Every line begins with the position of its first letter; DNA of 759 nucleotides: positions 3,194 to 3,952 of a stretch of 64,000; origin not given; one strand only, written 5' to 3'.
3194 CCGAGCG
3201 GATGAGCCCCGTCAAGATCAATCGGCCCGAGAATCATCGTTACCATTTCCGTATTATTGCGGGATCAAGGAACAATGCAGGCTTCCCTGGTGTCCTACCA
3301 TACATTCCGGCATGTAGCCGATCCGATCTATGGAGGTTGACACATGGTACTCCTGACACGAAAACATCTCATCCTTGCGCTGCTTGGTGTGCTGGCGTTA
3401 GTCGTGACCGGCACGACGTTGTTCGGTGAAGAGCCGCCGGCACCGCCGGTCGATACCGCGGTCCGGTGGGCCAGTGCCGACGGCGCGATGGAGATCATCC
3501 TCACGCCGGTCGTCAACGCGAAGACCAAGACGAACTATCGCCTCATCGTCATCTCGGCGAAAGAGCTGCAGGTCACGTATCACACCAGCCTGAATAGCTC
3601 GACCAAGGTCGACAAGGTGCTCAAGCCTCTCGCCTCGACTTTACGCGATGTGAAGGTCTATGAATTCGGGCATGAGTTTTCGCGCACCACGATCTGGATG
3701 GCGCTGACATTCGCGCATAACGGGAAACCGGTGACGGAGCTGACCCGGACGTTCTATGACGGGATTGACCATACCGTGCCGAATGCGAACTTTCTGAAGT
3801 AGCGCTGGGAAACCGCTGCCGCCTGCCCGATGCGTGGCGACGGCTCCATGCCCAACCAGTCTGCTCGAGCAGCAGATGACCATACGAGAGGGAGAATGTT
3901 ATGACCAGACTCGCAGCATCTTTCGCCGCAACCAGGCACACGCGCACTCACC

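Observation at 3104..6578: Lower-GC island encoding three secreted proteins, ending in an AT-rich (about 35% GC) 100-bp tract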

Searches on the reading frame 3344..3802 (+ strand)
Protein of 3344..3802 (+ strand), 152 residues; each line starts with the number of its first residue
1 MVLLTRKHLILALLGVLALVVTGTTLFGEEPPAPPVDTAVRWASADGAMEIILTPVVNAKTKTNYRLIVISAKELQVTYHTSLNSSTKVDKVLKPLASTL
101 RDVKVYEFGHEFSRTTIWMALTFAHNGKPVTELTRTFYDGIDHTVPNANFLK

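Call 4: search_protein_families(library=pfam, proteins=[window:3344-3802:+], max_evalue=0.01)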
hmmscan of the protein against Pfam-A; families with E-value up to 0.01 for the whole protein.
window:3344-3802:+ (152 aa): 0 families

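Call 20: find_homologous_proteins(query=window:3344-3802:+)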
Query window:3344-3802:+ (152 aa): 19 proteins with E <= 0.001 among 333 candidates.
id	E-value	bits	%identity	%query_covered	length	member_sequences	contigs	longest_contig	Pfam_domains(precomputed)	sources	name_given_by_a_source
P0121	1.6e-93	328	100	100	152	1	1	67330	-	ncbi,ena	-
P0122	5.0e-66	239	74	100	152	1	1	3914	-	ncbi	ncbi:MAG: hypothetical protein ACYDBB_27165 [Armatimonadota bacterium]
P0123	1.2e-63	231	72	99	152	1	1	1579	-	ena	-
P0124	4.1e-63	229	75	83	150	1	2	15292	-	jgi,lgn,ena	-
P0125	1.2e-61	225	76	84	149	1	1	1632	-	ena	-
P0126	3.9e-60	220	67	99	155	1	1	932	-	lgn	-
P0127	7.8e-60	219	72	84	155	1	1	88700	-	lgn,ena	-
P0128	3.8e-44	168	56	97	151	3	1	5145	-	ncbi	-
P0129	1.7e-23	101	43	95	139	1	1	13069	-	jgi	jgi:hypothetical protein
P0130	3.9e-23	100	48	82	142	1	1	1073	-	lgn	-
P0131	1.2e-22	98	42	94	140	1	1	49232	-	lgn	-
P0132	2.2e-22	97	47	95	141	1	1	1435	-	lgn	-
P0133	4.1e-21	93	47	84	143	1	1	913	-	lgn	-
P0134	1.3e-20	92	42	90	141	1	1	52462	-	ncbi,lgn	-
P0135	1.3e-20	92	44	89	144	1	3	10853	-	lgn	-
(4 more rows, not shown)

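Call 22: find_encoding_contigs(protein=P0127, flank=8000, max_places=2)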
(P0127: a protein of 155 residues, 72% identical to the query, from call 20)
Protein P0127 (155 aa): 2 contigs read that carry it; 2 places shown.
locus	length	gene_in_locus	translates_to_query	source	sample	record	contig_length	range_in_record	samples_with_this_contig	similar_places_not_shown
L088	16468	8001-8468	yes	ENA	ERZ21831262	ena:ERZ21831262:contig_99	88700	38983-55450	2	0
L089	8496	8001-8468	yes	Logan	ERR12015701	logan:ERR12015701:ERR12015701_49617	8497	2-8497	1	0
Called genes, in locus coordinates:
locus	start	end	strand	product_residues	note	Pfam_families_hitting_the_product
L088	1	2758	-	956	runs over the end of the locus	PF00165:HTH_AraC (faint), PF12833:HTH_18, PF12799:LRR_4 (faint)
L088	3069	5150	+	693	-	-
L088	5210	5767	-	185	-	PF13489:Methyltransf_23, PF01209:Ubie_methyltran, PF01135:PCMT (weak), PF01728:FtsJ (weak), PF13847:Methyltransf_31, PF08241:Methyltransf_11, PF08242:Methyltransf_12, PF13649:Methyltransf_25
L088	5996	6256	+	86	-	-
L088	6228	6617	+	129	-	-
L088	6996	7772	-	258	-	PF01925:TauE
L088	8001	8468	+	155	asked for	-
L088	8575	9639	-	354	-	PF00583:Acetyltransf_1, PF13508:Acetyltransf_7, PF08445:FR47 (faint)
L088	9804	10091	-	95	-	-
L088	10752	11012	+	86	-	-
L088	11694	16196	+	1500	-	PF01835:MG2 (faint), PF13360:PQQ_2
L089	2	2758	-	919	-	?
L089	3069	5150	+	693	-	-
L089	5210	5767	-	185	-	PF13489:Methyltransf_23, PF01209:Ubie_methyltran, PF01135:PCMT (weak), PF01728:FtsJ (weak), PF13847:Methyltransf_31, PF08241:Methyltransf_11, PF08242:Methyltransf_12, PF13649:Methyltransf_25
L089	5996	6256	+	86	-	-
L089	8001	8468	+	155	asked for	-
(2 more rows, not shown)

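Call 23: find_encoding_contigs(protein=P0124, flank=8000, max_places=2)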
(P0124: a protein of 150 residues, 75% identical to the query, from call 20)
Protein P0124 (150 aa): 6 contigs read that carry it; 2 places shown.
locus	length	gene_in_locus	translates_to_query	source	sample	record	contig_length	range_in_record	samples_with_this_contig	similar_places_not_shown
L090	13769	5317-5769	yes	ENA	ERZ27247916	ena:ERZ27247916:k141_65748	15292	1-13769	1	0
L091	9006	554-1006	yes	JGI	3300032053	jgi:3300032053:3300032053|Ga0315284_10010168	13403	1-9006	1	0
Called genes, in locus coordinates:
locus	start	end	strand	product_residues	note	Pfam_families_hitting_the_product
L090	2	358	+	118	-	?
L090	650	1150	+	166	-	PF07963:N_methyl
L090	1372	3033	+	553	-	PF02129:Peptidase_S15, PF08530:PepX_C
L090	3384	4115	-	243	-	PF14903:WG_beta_rep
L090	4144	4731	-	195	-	-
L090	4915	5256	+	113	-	PF07505:DUF5131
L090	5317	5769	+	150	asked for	-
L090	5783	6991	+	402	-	PF23381:Beta-prop_IFT122_1st (faint), PF25174:Beta-prop_THOC3 (faint), PF26550:Tricorn_2nd (faint)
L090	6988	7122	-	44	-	-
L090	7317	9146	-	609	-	PF00664:ABC_membrane, PF00005:ABC_tran, PF02463:SMC_N (faint), PF13304:AAA_21 (faint)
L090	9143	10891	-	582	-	PF00664:ABC_membrane, PF00005:ABC_tran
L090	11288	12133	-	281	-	-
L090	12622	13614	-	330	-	PF00586:AIRS, PF02769:AIRS_C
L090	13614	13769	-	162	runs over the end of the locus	-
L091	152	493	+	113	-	PF07505:DUF5131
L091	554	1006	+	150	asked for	-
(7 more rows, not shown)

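Call 24: find_encoding_contigs(protein=P0122, flank=5000, max_places=2)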
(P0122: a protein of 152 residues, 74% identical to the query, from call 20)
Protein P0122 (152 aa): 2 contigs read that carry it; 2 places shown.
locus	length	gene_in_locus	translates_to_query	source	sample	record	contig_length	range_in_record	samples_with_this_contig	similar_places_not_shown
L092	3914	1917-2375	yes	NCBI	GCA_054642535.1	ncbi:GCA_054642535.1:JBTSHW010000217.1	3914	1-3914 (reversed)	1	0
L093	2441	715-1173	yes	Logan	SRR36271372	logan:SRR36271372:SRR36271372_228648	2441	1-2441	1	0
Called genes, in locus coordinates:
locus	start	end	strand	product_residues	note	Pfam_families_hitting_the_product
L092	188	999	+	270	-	PF13340:DUF4096, PF01609:DDE_Tnp_1, PF13586:DDE_Tnp_1_2 (weak)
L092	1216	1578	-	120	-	PF05231:MASE1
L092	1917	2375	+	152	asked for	-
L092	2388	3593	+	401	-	PF26549:Tricorn_N (faint), PF26550:Tricorn_2nd (faint)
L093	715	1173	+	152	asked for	-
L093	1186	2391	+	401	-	PF26549:Tricorn_N (faint), PF26550:Tricorn_2nd (faint)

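Call 47: predict_structure(alignment_id=A2)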
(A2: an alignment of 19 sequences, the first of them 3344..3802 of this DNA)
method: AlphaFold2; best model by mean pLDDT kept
length: 152 residues; sequences in the alignment: 19
mean_pLDDT: 80.0   pTM: 0.68
mean pLDDT of the five models: 80.0, 78.9, 76.6, 68.9, 68.6
residues with pLDDT >= 90: 69; 70-90: 40; 50-70: 32; < 50: 11
segments of 3 or more residues with pLDDT < 50: 1-3, 27-30, 32-35
pLDDT, mean of each block of 10 residues (from residue 1): 55 60 50 60 93 87 91 94 87 83 91 88 95 91 78 60
secondary structure, 60 per line:
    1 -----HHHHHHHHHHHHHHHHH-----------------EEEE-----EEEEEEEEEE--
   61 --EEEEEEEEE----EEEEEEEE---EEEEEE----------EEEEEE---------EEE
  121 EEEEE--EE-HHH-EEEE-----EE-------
elements in order: H6-22 E40-43 E49-58 E63-71 E76-83 E87-92 E103-108 E118-125 E135-138
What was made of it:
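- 3344..3802 (+): p152: a 152-aa exported small beta-sandwich protein from a rare uncharacterised family. AlphaFold pLDDT 80: an N-terminal helix (residues 6-22) followed by 8 strands (call 47).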

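Call 50: fold_search(model_id=the predicted structure, library=pdb)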
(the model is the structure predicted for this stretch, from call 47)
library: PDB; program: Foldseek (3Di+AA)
matches with E <= 10: 1444; with E <= 0.001: 0
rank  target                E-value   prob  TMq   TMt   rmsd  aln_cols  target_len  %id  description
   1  3nrp_B                4.4e-03  1.00  0.37  0.37   6.7       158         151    8  Crystal structure of 'as isolated' uropathogenic E. coli strain F11 FetP recombinantly expressed in the periplasm of E (released 2011-05-18)
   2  5i0y_A                8.3e-03  1.00  0.39  0.39   5.8       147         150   10  COPPER-BOUND E46Q VARIANT OF UROPATHOGENIC ESCHERICHIA COLI STRAIN F11 FETP (released 2017-02-08)
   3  7qm2_D                9.2e-03  0.97  0.28  0.27  12.4       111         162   14  Crystal structure of the PP1/PTG/beta-cyclodextrin ternary complex (released 2022-11-02)
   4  3nrp_C                9.7e-03  0.97  0.33  0.33  12.1       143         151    8  Crystal structure of 'as isolated' uropathogenic E. coli strain F11 FetP recombinantly expressed in the periplasm of E (released 2011-05-18)
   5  5i0x_B                1.1e-02  0.99  0.38  0.37   7.1       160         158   10  COPPER-BOUND M90I VARIANT OF UROPATHOGENIC ESCHERICHIA COLI STRAIN F11 FETP (released 2017-02-08)
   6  4nwn_B                1.3e-02  0.98  0.32  0.31   6.1       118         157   13  Computationally Designed Two-Component Self-Assembling Tetrahedral Cage T32-28 (released 2014-05-28)
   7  3nrq_A                1.3e-02  0.92  0.31  0.31  13.0       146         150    9  Crystal structure of copper-reconstituted FetP from uropathogenic Escherichia coli strain F11 (released 2011-05-18)
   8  8vv6_D                1.3e-02  0.89  0.28  0.29  13.6       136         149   14  The crystal structure of Brucella abortus FtrA-H151A mutant (released 2025-02-05)
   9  6wee_A                1.3e-02  0.99  0.37  0.36   6.7       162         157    8  Copper-bound M88I variant of Campylobacter jejuni P19 (released 2021-02-10)
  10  6wee_B                1.4e-02  0.93  0.32  0.31  12.9       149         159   10  Copper-bound M88I variant of Campylobacter jejuni P19 (released 2021-02-10)
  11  6wef_B                1.7e-02  0.97  0.34  0.33   7.5       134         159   10  Copper-bound D92H variant of Campylobacter jejuni P19 (released 2021-02-10)
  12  8vv6_A                1.8e-02  0.99  0.31  0.31   5.8       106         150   13  The crystal structure of Brucella abortus FtrA-H151A mutant (released 2025-02-05)
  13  8vv6_B                1.8e-02  0.95  0.33  0.33  13.5       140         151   12  The crystal structure of Brucella abortus FtrA-H151A mutant (released 2025-02-05)
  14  7qf7_A                1.9e-02  0.99  0.35  0.40   6.9       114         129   13  Orthorhombic crystal structure of PTG CBM21 in complex with beta-cyclodextrin (released 2022-11-02)
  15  5i0x_A                1.9e-02  0.92  0.31  0.31  12.6       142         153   10  COPPER-BOUND M90I VARIANT OF UROPATHOGENIC ESCHERICHIA COLI STRAIN F11 FETP (released 2017-02-08)
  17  3lzl_A                2.2e-02  0.98  0.33  0.33   6.1       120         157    8  Crystal Structure Analysis of the as-solated P19 protein from Campylobacter jejuni at 1.45 A at pH 9.0 (released 2010-07-21)
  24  6wee_C                2.8e-02  0.97  0.33  0.32   5.9       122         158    9  Copper-bound M88I variant of Campylobacter jejuni P19 (released 2021-02-10)
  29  7r5e_A                4.1e-02  0.87  0.29  0.29   6.7       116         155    9  FtrA-P19 from Rubrivivax gelatinosus in complex with copper and magnesium (X1) (released 2022-05-18)
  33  6wee_F                5.1e-02  0.82  0.33  0.32  12.8       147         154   10  Copper-bound M88I variant of Campylobacter jejuni P19 (released 2021-02-10)
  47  7r5p_F                1.1e-01  0.69  0.33  0.33  13.4       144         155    7  Strep-tag FtrA-P19 from Rubrivivax gelatinosus in complex with copper and iron (released 2022-05-18)
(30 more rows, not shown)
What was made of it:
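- Closest known: FetP / P19 / FtrA periplasmic cupredoxin-like beta-sandwich proteins. Same: These are its best PDB fold hits (call 50).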

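Call 53: search_solved_structures(query=A2, max_evalue=10)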
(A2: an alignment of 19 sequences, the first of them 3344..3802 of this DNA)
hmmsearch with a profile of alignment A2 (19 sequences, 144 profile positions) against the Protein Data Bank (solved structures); distinct sequences matched with E-value up to 10: 9.
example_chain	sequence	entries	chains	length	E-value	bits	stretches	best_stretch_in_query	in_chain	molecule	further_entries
4e9u_A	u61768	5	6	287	0.51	13.4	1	94-141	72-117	Dehydrosqualene synthase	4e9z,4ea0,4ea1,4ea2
3ae0_A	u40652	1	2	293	0.58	13.2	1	94-141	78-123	Dehydrosqualene synthase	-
5my7_A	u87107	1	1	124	1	12.4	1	3-69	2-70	Adhesin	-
3adz_A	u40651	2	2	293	1.1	12.3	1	94-141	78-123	Dehydrosqualene synthase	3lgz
2zco_A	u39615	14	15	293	1.1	12.3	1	94-141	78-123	Dehydrosqualene synthase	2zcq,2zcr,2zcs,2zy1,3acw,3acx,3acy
3vjd_A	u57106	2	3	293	1.4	11.9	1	94-141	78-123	Dehydrosqualene synthase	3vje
3c1m_A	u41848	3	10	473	1.5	11.8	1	24-66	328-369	Probable aspartokinase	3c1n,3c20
2hmf_A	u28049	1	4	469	1.5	11.8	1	24-66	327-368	Probable aspartokinase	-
4f6v_A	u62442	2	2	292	1.6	11.7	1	94-141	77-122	Dehydrosqualene synthase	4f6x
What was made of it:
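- Closest known: FetP / P19 / FtrA periplasmic cupredoxin-like beta-sandwich proteins. Different: There is no sequence similarity (call 53).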

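Call 64: search_protein_families(library=pfam, proteins=[L092:2388-3593:+, L090:5783-6991:+, window:3344-3802:+], max_evalue=1)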
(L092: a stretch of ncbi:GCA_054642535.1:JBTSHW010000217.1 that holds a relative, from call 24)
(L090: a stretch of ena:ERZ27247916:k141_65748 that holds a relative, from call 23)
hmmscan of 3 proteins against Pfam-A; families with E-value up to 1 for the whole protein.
L092:2388-3593:+ (401 aa): 3 families
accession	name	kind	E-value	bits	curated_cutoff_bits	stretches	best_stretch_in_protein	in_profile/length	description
PF25174.1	Beta-prop_THOC3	-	0.00014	21.4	305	1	119-208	21-108/272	THOC3 beta-propeller domain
PF07676.18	PD40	-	0.0003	21.1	20.9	1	226-247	2-23/38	WD40-like Beta Propeller Repeat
PF25460.1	Beta-prop_Aladin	-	0.024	14.2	171.1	1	137-253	104-215/340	Aladin seven-bladed propeller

L090:5783-6991:+ (402 aa): 5 families
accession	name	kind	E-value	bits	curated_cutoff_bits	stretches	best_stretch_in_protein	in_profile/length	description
PF25174.1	Beta-prop_THOC3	-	1.3e-06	28.1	305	2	143-209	45-108/272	THOC3 beta-propeller domain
PF07676.18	PD40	-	0.0046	17.3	20.9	1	283-296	15-28/38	WD40-like Beta Propeller Repeat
PF24807.1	WD40_CDC20-Fz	-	0.012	15.4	200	1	149-252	182-284/292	CDC20/Fizzy WD40 domain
PF23414.1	Beta-prop_EML_2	-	0.026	14.3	90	1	240-296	46-101/266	Echinoderm microtubule-associated protein second beta-propeller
PF13517.12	FG-GAP_3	-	0.22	12.6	26.9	0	111-139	5-33/61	FG-GAP-like repeat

window:3344-3802:+ (152 aa): 0 families
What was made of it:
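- p152 homologues lie directly upstream of a PD40-type propeller in L090-L093 (calls 23, 24, 64).
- Tried and rejected: It does carry a threshold-level PD40 hit, so it is another TolB-type propeller (call 64).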

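Call 65: search_protein_representatives(alignment_id=A2)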
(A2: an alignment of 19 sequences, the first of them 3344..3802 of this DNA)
Query: 19 sequences, 144 profile positions. Proteins with E-value up to 0.001 (for the whole library): 46; up to 1e-10: 44; up to 1e-30: 18. The best 46 are listed.
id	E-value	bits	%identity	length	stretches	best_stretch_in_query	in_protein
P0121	5.5e-62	224.1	-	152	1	2-143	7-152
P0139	1.9e-61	222.3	-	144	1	1-143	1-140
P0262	9.9e-42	158.4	-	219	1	5-140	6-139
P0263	1.2e-41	158.1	-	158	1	5-143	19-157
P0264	1.0e-40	155.1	-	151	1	9-142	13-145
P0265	8.8e-40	152.1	-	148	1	4-142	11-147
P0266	3.6e-38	146.8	-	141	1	13-142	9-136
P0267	1.1e-37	145.3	-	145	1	1-143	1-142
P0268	4.1e-37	143.4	-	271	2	35-142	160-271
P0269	1.2e-36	142.0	-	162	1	18-143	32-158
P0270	1.3e-35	138.5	-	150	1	6-142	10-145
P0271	1.5e-35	138.3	-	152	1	5-143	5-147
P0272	1.8e-34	134.8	-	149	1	4-141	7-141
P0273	2.4e-33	131.2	-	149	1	5-141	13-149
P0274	5.0e-33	130.2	-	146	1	8-143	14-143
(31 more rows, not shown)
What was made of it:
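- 3344..3802 (+): 19 homologues in 5.8e9 clusters (call 20) and 46 representatives in 1.84e9 (call 65).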

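Call 66: find_encoding_contigs(protein=P0131, flank=5000, max_places=2)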
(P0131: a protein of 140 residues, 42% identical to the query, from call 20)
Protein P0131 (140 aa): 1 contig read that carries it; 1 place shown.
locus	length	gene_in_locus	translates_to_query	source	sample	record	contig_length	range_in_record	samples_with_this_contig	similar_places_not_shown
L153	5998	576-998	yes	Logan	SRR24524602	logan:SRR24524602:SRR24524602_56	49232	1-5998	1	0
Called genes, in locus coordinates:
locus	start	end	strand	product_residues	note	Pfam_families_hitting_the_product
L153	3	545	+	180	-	?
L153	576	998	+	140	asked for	-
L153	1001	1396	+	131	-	-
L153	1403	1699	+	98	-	PF17269:DUF5335 (weak)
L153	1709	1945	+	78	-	-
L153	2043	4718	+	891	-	PF00111:Fer2 (weak), PF13510:Fer2_4, PF13183:Fer4_8 (weak), PF22117:Fer4_Nqo3, PF12838:Fer4_7, PF04879:Molybdop_Fe4S4, PF00384:Molybdopterin, PF01568:Molydop_binding, +5 more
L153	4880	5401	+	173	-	PF11154:DUF2934, PF27746:Small_heat_shock_put (weak), PF00011:HSP20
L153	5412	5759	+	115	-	PF17269:DUF5335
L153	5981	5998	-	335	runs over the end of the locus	PF04055:Radical_SAM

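Call 67: find_encoding_contigs(protein=P0134, flank=5000, max_places=2)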
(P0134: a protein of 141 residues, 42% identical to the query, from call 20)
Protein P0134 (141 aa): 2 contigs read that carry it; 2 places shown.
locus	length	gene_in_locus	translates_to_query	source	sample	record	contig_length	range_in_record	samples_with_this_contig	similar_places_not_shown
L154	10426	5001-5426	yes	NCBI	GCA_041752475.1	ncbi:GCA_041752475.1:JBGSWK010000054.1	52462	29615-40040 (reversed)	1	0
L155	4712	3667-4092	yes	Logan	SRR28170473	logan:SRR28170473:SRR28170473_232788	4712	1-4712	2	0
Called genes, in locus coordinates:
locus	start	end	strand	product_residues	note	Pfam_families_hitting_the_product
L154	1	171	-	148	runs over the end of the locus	PF07355:GRDB (weak)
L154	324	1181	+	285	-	PF03544:TonB_C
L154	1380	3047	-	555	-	PF17900:Peptidase_M1_N, PF01433:Peptidase_M1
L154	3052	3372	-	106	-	PF13181:TPR_8 (faint), PF13428:TPR_14 (faint), PF07719:TPR_2 (faint), PF13176:TPR_7 (faint), PF13424:TPR_12 (faint), PF13431:TPR_17 (faint), PF14559:TPR_19 (weak)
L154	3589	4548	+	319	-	-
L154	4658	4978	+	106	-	-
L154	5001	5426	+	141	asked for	-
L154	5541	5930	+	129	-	-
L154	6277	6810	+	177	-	PF11154:DUF2934 (weak), PF27746:Small_heat_shock_put (weak), PF00011:HSP20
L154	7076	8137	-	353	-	PF04055:Radical_SAM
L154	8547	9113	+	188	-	-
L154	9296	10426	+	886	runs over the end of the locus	PF00069:Pkinase, PF01636:APH (faint), PF07714:PK_Tyr_Ser-Thr, PF14531:Kinase-like (faint), PF03109:ABC1, PF07676:PD40 (faint), PF26550:Tricorn_2nd (weak), PF26549:Tricorn_N (weak), +3 more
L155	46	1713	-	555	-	PF17900:Peptidase_M1_N, PF01433:Peptidase_M1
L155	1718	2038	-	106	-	PF13181:TPR_8 (faint), PF13428:TPR_14 (faint), PF07719:TPR_2 (faint), PF13176:TPR_7 (faint), PF13424:TPR_12 (faint), PF13431:TPR_17 (faint), PF14559:TPR_19 (weak)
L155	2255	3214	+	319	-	-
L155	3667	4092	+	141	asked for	-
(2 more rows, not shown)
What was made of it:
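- Tried and rejected: They lie in clusters of small proteins with HSP20 and radical-SAM genes (calls 66, 67).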

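Call 78: search_protein_families(library=padloc, proteins=[window:3344-3802:+], max_evalue=0.01)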
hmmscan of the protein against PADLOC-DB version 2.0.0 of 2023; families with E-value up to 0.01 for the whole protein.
window:3344-3802:+ (152 aa): 0 families
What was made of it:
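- On Known anti-phage defence systems (PADLOC): No hits for any of the three proteins (call 78).
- No PADLOC hit for any of the three proteins (call 78).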

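Call 79: search_protein_families(library=ncbifam, proteins=[window:3344-3802:+], max_evalue=0.001)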
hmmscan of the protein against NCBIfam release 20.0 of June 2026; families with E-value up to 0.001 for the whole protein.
window:3344-3802:+ (152 aa): 0 families
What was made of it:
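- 3344..3802 (+): No Pfam, NCBIfam or PADLOC hit (calls 4, 64, 78, 79).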
